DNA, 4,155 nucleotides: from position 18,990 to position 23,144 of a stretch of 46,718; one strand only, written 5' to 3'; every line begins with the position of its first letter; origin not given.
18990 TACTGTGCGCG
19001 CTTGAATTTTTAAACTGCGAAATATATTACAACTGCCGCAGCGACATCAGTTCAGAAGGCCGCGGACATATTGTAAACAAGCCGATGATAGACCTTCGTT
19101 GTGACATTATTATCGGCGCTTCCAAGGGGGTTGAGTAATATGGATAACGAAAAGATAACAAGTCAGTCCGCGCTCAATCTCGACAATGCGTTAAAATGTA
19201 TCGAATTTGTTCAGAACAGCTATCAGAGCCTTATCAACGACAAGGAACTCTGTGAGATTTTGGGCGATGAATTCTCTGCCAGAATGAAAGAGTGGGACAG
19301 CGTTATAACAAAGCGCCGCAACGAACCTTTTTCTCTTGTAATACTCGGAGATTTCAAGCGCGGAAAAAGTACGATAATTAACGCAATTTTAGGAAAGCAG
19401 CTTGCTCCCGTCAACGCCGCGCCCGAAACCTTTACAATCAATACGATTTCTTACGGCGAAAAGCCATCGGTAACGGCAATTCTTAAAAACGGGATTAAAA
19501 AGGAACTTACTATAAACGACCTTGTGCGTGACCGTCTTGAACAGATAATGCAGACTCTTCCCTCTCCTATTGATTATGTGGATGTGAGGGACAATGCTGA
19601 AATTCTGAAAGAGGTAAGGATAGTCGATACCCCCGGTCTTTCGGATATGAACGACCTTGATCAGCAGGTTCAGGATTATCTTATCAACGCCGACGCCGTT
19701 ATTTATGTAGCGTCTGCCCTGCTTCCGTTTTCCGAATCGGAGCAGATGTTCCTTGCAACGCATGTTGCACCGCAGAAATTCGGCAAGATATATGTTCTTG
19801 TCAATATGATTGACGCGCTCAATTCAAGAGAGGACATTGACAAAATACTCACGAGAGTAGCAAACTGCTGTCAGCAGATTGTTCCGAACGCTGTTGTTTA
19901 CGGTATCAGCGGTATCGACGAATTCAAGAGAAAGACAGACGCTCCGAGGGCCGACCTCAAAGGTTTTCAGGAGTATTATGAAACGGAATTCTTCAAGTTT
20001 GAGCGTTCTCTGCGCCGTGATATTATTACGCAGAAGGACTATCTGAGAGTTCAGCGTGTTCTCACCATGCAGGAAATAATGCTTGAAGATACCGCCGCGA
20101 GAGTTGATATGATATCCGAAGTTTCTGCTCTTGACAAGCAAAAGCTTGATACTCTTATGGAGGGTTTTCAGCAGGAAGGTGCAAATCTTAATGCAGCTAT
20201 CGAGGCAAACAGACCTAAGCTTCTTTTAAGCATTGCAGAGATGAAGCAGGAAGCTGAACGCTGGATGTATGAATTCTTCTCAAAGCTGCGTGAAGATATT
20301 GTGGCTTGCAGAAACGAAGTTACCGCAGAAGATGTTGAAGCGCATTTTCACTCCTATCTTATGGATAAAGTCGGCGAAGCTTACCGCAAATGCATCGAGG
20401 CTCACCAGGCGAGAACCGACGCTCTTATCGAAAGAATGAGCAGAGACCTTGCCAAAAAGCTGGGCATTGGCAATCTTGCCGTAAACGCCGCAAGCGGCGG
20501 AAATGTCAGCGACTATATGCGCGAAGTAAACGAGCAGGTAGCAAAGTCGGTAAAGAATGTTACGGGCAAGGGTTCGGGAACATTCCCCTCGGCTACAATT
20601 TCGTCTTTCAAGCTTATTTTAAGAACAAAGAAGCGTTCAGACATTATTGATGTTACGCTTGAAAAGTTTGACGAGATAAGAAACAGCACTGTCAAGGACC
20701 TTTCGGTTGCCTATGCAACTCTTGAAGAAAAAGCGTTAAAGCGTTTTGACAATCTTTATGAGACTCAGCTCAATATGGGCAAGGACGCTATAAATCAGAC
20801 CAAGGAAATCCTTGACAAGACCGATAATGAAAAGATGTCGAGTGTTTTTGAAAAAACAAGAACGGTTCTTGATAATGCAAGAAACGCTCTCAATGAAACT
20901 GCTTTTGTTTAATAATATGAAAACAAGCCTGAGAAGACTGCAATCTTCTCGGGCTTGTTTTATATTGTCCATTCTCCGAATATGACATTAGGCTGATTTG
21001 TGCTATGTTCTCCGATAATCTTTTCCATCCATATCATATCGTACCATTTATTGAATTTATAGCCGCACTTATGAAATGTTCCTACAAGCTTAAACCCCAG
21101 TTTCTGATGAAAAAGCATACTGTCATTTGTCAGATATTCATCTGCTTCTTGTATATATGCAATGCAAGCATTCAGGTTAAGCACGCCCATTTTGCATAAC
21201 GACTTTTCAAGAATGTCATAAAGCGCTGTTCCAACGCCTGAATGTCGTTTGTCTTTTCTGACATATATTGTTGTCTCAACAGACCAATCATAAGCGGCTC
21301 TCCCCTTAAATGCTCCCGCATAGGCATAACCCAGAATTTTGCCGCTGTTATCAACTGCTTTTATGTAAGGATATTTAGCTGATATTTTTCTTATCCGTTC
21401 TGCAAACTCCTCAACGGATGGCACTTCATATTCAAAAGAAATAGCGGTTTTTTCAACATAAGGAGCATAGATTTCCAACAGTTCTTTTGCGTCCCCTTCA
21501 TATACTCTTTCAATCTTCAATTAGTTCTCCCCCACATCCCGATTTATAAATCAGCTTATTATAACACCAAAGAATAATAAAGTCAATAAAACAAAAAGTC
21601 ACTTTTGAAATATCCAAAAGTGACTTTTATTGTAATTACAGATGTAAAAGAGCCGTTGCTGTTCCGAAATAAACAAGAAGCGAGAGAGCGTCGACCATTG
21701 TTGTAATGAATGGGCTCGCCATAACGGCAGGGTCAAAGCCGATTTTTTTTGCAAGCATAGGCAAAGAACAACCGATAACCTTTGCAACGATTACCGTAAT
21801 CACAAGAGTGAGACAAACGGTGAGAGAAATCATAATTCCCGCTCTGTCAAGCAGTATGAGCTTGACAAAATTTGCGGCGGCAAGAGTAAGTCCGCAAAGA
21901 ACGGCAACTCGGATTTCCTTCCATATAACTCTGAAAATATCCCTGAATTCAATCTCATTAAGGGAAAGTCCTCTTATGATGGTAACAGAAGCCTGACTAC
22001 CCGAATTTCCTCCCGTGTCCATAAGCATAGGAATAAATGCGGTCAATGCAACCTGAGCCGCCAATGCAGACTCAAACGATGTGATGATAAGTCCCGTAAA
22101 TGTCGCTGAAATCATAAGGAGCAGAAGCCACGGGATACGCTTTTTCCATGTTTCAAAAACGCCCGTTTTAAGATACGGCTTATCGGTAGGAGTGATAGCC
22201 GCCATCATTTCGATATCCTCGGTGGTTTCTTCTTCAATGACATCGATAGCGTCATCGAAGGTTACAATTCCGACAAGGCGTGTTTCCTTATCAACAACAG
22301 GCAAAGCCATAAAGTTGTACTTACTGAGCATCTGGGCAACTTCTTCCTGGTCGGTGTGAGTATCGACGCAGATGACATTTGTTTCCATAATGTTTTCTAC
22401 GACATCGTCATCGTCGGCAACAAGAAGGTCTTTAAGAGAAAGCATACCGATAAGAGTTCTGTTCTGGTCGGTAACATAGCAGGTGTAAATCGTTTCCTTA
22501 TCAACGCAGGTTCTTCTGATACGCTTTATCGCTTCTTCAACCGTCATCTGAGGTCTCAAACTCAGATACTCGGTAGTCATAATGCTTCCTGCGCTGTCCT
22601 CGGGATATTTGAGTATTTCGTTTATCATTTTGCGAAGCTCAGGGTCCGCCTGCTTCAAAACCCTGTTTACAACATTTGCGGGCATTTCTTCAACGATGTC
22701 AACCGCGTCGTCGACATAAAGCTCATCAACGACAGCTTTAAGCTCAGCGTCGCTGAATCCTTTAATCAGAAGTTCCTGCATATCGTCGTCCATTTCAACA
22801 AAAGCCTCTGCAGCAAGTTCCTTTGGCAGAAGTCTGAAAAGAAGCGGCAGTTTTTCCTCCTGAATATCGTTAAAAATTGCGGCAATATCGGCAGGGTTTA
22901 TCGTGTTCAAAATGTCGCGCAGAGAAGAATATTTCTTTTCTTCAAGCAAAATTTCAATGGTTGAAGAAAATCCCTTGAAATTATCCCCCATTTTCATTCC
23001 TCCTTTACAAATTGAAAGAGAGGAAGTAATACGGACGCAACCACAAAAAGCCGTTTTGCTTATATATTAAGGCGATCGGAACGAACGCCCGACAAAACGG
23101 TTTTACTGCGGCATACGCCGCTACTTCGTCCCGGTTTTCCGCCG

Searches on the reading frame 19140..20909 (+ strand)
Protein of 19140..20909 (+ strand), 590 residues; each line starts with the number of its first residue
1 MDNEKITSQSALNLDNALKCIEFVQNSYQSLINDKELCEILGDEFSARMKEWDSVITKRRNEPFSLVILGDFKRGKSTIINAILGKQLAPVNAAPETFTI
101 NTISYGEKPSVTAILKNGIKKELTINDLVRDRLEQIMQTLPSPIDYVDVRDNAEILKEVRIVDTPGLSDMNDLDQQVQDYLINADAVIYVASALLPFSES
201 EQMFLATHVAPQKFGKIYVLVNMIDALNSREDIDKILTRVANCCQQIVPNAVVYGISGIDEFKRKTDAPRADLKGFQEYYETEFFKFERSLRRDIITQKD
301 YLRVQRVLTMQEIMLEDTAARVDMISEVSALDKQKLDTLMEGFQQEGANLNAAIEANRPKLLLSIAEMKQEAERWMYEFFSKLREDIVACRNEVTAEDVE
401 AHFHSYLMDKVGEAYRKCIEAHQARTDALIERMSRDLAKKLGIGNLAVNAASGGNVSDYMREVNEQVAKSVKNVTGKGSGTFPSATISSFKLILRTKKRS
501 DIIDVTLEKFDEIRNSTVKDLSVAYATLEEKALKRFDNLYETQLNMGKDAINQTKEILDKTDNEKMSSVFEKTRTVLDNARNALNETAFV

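Call 3: search_protein_families(library=pfam, proteins=[window:19140-20909:+], max_evalue=10)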
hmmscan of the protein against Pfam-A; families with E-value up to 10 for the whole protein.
window:19140-20909:+ (590 aa): 7 families
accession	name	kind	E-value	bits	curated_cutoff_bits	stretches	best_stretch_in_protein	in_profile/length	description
PF00350.29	Dynamin_N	-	1.3e-22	81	27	1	67-220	2-165/168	Dynamin family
PF01926.29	MMR_HSR1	-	1.2e-06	29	21.9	1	67-193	3-85/113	50S ribosome-binding GTPase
PF04548.22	AIG1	-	0.0019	18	27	2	157-207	49-106/212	AIG1 family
PF17708.6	Gasdermin_C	-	0.012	16.1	36.3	1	132-224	47-123/172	Gasdermin PUB domain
PF03193.22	RsgA_GTPase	-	0.017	15.4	30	0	66-91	109-134/174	RsgA GTPase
PF21256.2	TetR_C_5-like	-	0.039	14.5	27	1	366-418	41-96/127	Tetracyclin repressor-like, C-terminal domain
PF17986.6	EKAL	-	0.12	12.8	25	1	271-290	7-26/53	EMP3-KAHRP-like N-terminal domain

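Call 4: search_protein_families(library=ncbifam, proteins=[window:19140-20909:+], max_evalue=10)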
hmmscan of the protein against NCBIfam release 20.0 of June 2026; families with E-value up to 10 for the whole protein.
window:19140-20909:+ (590 aa): 12 families
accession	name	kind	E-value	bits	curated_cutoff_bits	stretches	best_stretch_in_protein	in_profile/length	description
NF052648.1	DynmDynABac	equivalog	1.7e-12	46.1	1600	2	46-104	593-651/1187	dynamin GTPase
TIGR00231.1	small_GTP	domain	1.3e-07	31.6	42.5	1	64-228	4-126/164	GTP-binding protein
TIGR03594.1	GTPase_EngA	equivalog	2.2e-06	27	306.7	2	42-97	153-209/432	ribosome biogenesis GTPase Der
TIGR03918.1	GTP_HydF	equivalog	4.5e-06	25.8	325.55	2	158-236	57-137/392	[FeFe] hydrogenase H-cluster maturation GTPase HydF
NF000908.1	PRK00089.1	equivalog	1.3e-05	24.6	237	2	161-247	55-145/291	GTPase Era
NF007368.0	PRK09866.1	equivalog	0.0038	15.6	1146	1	57-97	63-103/742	clamp-binding protein CrfC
TIGR03596.1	GTPase_YlqF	equivalog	0.012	15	208.2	1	59-95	114-150/276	ribosome biogenesis GTPase YlqF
NF003255.0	PRK04213.1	equivalog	0.034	13.4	164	1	58-102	4-48/204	GTP-binding protein EngB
TIGR00450.1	mnmE_trmE_thdF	equivalog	0.055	12.6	252.6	1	50-94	191-240/446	tRNA uridine-5-carboxymethylaminomethyl(34) synthesis GTPase MnmE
NF052374.1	HopndTporHpnN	equivalog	0.074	11.1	1100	1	303-484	528-706/858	hopanoid transporter HpnN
TIGR00436.1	era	equivalog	1.7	8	116.25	1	67-103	4-39/270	GTPase Era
TIGR04527.1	mycoplas_twoTM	subfamily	4.2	7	125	1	457-586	46-165/248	MG_279/MG_280 family protein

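Call 28: search_protein_families(library=padloc, proteins=[window:19140-20909:+], max_evalue=0.01)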
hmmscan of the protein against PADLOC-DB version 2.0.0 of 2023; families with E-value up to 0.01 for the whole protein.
window:19140-20909:+ (590 aa): 2 families
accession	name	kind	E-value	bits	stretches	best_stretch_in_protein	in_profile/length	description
PDLC03839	LeoA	-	1.5e-12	45.4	2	26-105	22-102/559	-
PDLC03841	LeoBC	-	6.4e-11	40.1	2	49-227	60-192/601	-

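Call 60: search_solved_structures(query=window:19140-20909:+, max_evalue=0.001)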
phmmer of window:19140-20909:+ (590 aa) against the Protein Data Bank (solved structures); distinct sequences matched with E-value up to 0.001: 7.
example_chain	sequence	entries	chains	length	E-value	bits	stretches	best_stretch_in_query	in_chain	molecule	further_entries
2j68_A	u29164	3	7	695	1.8e-17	66.6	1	39-326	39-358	BACTERIAL DYNAMIN-LIKE PROTEIN | DYNAMIN FAMILY PROTEIN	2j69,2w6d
5owv_A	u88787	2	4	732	1.5e-08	37.2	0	36-110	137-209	GTP-binding protein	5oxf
5owv_C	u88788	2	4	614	4.9e-06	28.9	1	35-240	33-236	GTP-binding protein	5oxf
6j72_A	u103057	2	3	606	1.6e-05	27.2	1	64-206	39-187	Isoniazid inducible gene protein IniA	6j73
6jfk_A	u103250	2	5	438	3.3e-05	26.2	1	54-236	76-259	Mitofusin-2,cDNA FLJ57997, highly similar to Transmembrane GTPase MFN2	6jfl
6jfm_A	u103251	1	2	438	0.00022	23.5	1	55-236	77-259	Mitofusin-2,Mitofusin-2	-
1wf3_A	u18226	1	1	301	0.00036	22.8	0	157-274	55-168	GTP-binding protein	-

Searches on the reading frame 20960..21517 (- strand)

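Call 69: search_protein_families(library=pfam, proteins=[window:20960-21517:-], max_evalue=0.00001)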
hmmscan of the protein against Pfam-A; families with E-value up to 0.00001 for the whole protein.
window:20960-21517:- (185 aa): 3 families
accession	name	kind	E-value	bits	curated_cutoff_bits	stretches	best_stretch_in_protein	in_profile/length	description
PF13420.13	Acetyltransf_4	-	2.7e-33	115.6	24.3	1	5-163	4-155/155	Acetyltransferase (GNAT) domain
PF00583.31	Acetyltransf_1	-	3.5e-06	27.7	20.7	1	28-142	14-116/116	Acetyltransferase (GNAT) family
PF13508.13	Acetyltransf_7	-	4e-06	27.5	27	1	55-143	9-83/84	Acetyltransferase (GNAT) domain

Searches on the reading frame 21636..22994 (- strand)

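Call 69: search_protein_families(library=pfam, proteins=[window:21636-22994:-], max_evalue=0.00001)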
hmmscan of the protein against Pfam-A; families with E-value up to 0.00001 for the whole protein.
window:21636-22994:- (452 aa): 3 families
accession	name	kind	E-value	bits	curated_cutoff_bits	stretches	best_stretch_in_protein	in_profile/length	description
PF01769.21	MgtE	-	4.9e-38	130.6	27.6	1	321-444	1-124/125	Divalent cation transporter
PF03448.22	MgtE_N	-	1.2e-27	96.9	25.9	1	33-133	2-102/102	MgtE intracellular N domain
PF00571.33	CBS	-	9.7e-24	83.9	24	2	199-254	1-56/57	CBS domain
